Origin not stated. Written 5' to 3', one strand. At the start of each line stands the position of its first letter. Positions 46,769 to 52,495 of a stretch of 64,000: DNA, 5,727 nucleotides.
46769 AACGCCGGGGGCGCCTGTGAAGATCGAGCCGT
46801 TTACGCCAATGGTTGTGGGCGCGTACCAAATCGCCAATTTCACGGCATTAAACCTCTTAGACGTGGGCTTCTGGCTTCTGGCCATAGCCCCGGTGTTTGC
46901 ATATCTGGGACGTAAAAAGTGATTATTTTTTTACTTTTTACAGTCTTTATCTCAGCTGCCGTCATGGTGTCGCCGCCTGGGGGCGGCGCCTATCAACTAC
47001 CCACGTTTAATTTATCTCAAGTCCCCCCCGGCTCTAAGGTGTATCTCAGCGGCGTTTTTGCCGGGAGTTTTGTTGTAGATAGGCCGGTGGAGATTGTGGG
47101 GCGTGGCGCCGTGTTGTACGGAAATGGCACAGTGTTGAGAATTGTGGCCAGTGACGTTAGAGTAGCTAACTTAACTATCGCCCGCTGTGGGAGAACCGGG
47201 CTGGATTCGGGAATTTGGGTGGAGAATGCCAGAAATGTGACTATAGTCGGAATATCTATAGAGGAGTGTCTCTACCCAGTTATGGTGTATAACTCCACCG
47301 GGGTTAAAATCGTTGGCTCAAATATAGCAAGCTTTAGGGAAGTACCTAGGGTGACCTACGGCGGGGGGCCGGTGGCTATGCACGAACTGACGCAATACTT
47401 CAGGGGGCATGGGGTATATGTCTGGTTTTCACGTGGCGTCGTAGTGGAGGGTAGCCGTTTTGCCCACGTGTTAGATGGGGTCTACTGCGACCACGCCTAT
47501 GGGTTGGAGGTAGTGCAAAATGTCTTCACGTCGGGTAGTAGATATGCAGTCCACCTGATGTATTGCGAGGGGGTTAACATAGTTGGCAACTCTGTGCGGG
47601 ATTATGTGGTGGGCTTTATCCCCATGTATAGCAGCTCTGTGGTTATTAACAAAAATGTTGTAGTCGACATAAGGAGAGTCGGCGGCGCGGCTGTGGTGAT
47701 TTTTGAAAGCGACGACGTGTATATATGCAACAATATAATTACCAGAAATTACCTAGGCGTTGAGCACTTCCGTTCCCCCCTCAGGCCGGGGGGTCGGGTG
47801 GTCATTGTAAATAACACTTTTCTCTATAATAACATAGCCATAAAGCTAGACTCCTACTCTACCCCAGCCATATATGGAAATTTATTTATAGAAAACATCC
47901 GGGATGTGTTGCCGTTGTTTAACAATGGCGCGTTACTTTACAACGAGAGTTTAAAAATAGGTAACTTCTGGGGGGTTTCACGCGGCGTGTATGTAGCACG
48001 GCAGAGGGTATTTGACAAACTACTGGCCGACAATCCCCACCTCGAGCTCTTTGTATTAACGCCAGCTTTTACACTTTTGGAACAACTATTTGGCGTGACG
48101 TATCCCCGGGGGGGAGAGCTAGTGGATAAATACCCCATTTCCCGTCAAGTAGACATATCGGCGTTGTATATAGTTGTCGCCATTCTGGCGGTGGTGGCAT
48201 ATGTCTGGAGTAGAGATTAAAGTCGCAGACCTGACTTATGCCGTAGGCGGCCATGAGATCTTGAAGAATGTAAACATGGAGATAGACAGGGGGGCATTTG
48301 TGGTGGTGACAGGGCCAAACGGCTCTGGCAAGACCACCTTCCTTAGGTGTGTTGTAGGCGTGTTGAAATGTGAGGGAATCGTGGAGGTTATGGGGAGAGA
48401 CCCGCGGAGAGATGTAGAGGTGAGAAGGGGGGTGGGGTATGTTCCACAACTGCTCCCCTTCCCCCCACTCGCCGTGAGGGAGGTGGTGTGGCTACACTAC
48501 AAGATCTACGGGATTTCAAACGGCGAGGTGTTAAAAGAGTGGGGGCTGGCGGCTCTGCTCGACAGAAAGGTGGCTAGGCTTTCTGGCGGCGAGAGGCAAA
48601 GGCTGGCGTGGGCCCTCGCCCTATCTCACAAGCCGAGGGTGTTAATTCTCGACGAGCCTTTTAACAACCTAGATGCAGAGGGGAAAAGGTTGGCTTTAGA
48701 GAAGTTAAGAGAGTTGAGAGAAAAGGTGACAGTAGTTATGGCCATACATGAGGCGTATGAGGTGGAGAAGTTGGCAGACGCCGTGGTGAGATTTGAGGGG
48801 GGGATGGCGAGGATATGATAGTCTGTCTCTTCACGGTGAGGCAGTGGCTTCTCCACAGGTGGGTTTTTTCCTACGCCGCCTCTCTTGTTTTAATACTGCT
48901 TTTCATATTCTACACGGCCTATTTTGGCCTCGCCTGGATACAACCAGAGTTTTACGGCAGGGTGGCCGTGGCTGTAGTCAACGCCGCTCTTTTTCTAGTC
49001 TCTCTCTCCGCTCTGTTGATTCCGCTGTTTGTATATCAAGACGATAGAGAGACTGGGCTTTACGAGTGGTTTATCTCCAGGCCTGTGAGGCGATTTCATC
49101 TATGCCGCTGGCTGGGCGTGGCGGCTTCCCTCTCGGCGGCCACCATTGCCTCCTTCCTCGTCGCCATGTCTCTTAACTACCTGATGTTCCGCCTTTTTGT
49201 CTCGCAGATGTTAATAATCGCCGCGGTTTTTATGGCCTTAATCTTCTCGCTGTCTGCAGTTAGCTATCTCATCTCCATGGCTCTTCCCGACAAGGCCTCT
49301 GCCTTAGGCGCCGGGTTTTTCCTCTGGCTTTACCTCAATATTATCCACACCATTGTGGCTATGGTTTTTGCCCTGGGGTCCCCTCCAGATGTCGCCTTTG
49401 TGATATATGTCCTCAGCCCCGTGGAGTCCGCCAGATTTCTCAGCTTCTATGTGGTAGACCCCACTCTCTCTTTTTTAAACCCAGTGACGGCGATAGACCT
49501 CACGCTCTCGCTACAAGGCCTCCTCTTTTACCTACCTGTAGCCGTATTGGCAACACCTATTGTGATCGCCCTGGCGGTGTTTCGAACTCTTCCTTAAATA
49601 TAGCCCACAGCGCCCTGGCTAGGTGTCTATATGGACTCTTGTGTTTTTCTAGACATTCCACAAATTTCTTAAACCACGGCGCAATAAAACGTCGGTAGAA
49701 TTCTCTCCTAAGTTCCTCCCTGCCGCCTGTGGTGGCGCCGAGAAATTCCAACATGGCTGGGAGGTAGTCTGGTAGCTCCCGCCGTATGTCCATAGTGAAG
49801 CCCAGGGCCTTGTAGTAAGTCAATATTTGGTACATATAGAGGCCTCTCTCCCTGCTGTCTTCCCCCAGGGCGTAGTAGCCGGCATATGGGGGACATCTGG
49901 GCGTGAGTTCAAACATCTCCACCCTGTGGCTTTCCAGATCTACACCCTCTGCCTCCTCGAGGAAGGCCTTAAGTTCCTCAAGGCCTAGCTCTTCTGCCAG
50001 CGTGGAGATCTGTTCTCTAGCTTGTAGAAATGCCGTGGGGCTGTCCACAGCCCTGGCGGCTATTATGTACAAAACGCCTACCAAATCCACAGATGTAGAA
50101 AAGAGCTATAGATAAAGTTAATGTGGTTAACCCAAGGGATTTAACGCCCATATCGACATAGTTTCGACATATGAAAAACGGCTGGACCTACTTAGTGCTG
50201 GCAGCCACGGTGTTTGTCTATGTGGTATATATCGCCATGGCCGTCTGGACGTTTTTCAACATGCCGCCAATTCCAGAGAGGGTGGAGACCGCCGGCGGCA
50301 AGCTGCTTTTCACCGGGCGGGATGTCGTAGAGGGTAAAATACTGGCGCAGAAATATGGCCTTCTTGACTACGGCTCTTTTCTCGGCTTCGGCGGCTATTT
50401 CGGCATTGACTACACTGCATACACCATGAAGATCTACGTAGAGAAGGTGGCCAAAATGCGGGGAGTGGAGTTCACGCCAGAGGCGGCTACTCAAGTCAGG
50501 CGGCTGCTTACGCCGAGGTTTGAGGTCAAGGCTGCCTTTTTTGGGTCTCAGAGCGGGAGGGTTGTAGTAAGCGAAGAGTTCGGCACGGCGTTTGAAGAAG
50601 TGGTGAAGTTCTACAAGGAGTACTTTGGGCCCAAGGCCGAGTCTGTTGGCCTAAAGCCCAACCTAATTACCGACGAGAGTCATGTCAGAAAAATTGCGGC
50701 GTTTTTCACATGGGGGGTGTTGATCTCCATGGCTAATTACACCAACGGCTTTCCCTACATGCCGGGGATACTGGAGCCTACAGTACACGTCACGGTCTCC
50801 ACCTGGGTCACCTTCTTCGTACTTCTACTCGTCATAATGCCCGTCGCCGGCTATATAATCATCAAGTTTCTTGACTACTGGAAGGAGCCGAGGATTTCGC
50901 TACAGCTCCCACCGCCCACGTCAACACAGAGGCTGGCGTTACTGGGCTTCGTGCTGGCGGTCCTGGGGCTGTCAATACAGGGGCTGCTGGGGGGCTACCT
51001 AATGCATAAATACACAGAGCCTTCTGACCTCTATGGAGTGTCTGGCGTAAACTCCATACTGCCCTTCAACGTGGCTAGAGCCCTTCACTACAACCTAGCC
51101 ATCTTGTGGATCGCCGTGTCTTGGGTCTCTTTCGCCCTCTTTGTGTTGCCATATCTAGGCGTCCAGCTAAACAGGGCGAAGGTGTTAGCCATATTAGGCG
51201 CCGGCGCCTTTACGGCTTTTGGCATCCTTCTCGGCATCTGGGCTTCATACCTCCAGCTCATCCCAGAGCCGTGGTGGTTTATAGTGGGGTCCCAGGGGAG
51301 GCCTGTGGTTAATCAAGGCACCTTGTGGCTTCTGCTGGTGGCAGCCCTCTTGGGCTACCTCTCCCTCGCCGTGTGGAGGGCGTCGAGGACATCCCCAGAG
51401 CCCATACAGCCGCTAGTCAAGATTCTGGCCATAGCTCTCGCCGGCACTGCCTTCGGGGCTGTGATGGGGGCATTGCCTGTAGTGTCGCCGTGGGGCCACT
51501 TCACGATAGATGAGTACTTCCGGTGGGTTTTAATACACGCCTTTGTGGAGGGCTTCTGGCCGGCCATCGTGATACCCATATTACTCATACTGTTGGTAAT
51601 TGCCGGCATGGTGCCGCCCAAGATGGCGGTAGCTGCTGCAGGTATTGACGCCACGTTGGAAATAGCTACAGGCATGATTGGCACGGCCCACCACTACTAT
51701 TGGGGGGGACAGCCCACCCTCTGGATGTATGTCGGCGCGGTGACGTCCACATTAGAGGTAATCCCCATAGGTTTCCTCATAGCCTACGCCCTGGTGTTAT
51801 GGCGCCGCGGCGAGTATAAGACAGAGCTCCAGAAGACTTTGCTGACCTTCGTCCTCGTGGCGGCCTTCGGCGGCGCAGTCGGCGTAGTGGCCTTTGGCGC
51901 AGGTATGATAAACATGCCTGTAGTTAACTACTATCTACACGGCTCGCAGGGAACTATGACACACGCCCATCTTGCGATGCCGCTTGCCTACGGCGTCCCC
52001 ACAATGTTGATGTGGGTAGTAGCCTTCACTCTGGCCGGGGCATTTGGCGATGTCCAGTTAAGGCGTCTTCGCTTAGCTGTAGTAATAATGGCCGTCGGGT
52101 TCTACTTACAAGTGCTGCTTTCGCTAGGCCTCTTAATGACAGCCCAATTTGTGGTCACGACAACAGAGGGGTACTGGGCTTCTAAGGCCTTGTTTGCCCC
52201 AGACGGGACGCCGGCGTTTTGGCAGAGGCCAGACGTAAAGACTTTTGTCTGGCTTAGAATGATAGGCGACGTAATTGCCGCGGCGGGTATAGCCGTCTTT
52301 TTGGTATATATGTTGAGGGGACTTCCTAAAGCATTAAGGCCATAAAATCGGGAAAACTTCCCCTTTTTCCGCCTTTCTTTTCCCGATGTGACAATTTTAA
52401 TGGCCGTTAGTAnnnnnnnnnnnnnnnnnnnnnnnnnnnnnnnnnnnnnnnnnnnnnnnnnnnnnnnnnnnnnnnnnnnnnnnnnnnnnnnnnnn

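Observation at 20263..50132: Shared palindromic operator defines a candidate archaeal nir-nos-nor regulon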

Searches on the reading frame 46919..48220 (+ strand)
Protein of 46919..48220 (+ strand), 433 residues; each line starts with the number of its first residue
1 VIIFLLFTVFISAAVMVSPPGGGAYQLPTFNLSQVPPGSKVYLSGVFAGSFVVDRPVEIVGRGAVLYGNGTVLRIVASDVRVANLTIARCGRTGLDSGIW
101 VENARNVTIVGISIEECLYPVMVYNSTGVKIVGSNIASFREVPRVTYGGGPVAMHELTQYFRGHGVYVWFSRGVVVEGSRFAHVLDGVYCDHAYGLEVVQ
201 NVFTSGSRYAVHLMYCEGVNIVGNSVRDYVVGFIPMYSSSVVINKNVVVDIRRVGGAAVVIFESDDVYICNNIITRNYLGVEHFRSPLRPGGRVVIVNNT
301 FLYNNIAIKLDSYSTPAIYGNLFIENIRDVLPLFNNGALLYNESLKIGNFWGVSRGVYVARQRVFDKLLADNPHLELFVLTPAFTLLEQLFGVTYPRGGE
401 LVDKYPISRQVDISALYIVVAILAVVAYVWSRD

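Call 41: search_protein_families(library=pfam, proteins=[window:46919-48220:+])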
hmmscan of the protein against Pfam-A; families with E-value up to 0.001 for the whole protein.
window:46919-48220:+ (433 aa): 2 families
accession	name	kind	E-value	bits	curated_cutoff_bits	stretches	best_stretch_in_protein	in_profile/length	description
PF05048.19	NosD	-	6.9e-28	98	23.6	1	160-352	14-208/212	Periplasmic copper-binding protein (NosD)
PF13229.12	Beta_helix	-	1.7e-20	73.7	25.9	3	80-247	11-157/158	Right handed beta helix region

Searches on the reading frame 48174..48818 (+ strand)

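Call 41: search_protein_families(library=pfam, proteins=[window:48174-48818:+])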
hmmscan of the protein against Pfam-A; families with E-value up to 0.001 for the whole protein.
window:48174-48818:+ (214 aa): 10 families
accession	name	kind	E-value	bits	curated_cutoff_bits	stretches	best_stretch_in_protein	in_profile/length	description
PF00005.33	ABC_tran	-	8.6e-26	91.6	25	1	30-164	1-137/137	ABC transporter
PF13304.12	AAA_21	-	1.6e-09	38.7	27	1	42-71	1-30/304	AAA domain, putative AbiEii toxin, Type IV TA system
PF02463.25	SMC_N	-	8.6e-07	29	40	0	41-60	25-44/220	RecF/RecN/SMC N terminal domain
PF25199.1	nSTAND_NTPase5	-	0.00012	22.3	34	0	36-61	37-62/145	Novel STAND NTPase 5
PF13558.12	SbcC_Walker_B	-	0.00013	22.6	27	0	128-178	25-88/90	SbcC/RAD50-like, Walker B motif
PF13401.12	AAA_22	-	0.00015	22.5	27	0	40-183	5-109/130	AAA domain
PF13476.12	AAA_23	-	0.00019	22.6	27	1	32-61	12-40/201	AAA domain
PF13555.12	AAA_29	-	0.00031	20.9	27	1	33-66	15-48/61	P-loop containing region of AAA domain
PF13191.12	AAA_16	-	0.00065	20.7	32.6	0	39-181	23-158/167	AAA ATPase domain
PF01637.24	ATPase_2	-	0.00093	19.5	33.2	0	38-66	18-46/225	ATPase domain predominantly from Archaea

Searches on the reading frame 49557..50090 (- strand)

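Call 6: search_protein_families(library=pfam, proteins=[window:49557-50090:-])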
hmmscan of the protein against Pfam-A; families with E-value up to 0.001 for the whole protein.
window:49557-50090:- (177 aa): 1 family
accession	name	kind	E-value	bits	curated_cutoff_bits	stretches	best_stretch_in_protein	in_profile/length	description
PF02613.20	Nitrate_red_del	-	5.2e-13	49.7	22.2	1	36-144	9-135/136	Nitrate reductase delta subunit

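Call 66: search_protein_families(library=ncbifam, proteins=[window:49557-50090:-], max_evalue=0.01)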
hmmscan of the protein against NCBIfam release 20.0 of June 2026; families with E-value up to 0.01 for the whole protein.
window:49557-50090:- (177 aa): 4 families
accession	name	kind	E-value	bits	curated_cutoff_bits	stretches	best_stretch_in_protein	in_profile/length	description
TIGR00684.1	narJ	equivalog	4.5e-22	78.7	59.35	1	39-161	32-152/152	nitrate reductase molybdenum cofactor assembly chaperone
NF011628.0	PRK15054.1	equivalog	1.5e-07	31.3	410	1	70-164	68-157/231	nitrate reductase molybdenum cofactor assembly chaperone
TIGR03482.1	DMSO_red_II_cha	subfamily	0.0015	18.5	152.3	0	46-161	50-181/197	DMSO reductase family type II enzyme chaperone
NF042981.1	EthbenzDh_ebdD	equivalog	0.0097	15.6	360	0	89-170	117-213/222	ethylbenzene dehydrogenase subunit delta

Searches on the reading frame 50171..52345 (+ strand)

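Call 6: search_protein_families(library=pfam, proteins=[window:50171-52345:+])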
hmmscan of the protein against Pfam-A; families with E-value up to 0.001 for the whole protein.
window:50171-52345:+ (724 aa): 2 families
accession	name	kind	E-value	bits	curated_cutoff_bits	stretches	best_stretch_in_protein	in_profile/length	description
PF00115.25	COX1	-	1.6e-28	100.2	34.8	1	255-702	2-436/436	Cytochrome C and Quinol oxidase polypeptide I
PF22085.1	NorB_cytochrome_c-like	-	8.3e-23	82.1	29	1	35-189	1-167/181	Nitric oxide reductase subunit B, cytochrome c-like domain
